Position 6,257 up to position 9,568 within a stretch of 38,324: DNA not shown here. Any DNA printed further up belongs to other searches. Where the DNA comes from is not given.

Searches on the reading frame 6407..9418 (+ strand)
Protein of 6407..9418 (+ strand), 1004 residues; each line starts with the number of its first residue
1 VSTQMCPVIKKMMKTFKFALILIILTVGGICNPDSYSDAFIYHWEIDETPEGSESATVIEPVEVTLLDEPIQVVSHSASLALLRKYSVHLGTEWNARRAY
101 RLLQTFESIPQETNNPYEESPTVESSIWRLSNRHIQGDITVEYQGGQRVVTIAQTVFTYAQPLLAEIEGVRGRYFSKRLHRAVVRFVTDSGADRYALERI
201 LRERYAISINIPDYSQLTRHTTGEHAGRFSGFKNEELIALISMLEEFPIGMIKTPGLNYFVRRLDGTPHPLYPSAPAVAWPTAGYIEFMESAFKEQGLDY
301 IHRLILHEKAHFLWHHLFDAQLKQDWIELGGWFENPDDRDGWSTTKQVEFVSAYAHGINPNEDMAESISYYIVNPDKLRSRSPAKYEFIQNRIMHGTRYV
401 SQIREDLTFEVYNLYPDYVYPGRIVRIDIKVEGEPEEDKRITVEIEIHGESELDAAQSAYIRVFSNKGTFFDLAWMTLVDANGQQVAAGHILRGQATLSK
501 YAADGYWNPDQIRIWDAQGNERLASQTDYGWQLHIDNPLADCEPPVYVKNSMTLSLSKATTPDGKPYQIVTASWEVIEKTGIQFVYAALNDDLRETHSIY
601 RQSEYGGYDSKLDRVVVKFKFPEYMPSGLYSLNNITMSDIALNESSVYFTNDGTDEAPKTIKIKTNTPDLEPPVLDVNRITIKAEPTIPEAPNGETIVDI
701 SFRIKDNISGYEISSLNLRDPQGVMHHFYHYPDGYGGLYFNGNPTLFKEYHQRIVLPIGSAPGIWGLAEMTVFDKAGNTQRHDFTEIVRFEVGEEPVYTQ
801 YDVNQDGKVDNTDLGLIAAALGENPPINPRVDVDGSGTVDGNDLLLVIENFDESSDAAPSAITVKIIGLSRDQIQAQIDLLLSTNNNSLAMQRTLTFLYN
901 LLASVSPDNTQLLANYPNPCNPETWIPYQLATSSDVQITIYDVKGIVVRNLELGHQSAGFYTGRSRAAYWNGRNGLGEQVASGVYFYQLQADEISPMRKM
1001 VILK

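Call 3: search_protein_families(library=pfam, proteins=[window:6407-9418:+], max_evalue=0.1)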
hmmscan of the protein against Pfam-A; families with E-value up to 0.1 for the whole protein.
window:6407-9418:+ (1004 aa): 10 families
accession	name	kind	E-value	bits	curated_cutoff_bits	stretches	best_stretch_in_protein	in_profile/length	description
PF13860.13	FlgD_ig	-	1.7e-08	34.7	27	1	931-991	20-75/79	FlgD Ig-like domain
PF00404.24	Dockerin_1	-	5.1e-07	30.2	22.9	1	801-850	2-55/57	Dockerin type I domain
PF18962.6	Por_Secre_tail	-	7.4e-06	26.6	27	1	916-1002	2-75/75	Secretion system C-terminal sorting domain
PF00036.39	EF-hand_1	-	0.0029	17.5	25.4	0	800-816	8-24/29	EF hand domain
PF13585.12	CHU_C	-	0.0081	16.7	27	1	933-991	26-72/86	CHU_C Type IX secretion signal domain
PF13405.12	EF-hand_6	-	0.0089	16.1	25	0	800-822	8-30/30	EF-hand domain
PF15890.11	Peptidase_Mx1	-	0.01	15.7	25.6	1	298-376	121-197/240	Putative zinc-binding metallo-peptidase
PF13499.12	EF-hand_7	-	0.013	16.3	30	0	798-854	8-52/67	EF-hand domain pair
PF15887.11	Peptidase_Mx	-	0.019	14.8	27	1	307-385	92-177/236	Putative zinc-binding metallo-peptidase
PF13202.12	EF-hand_5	-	0.092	12.7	25.9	0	800-814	7-21/25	EF hand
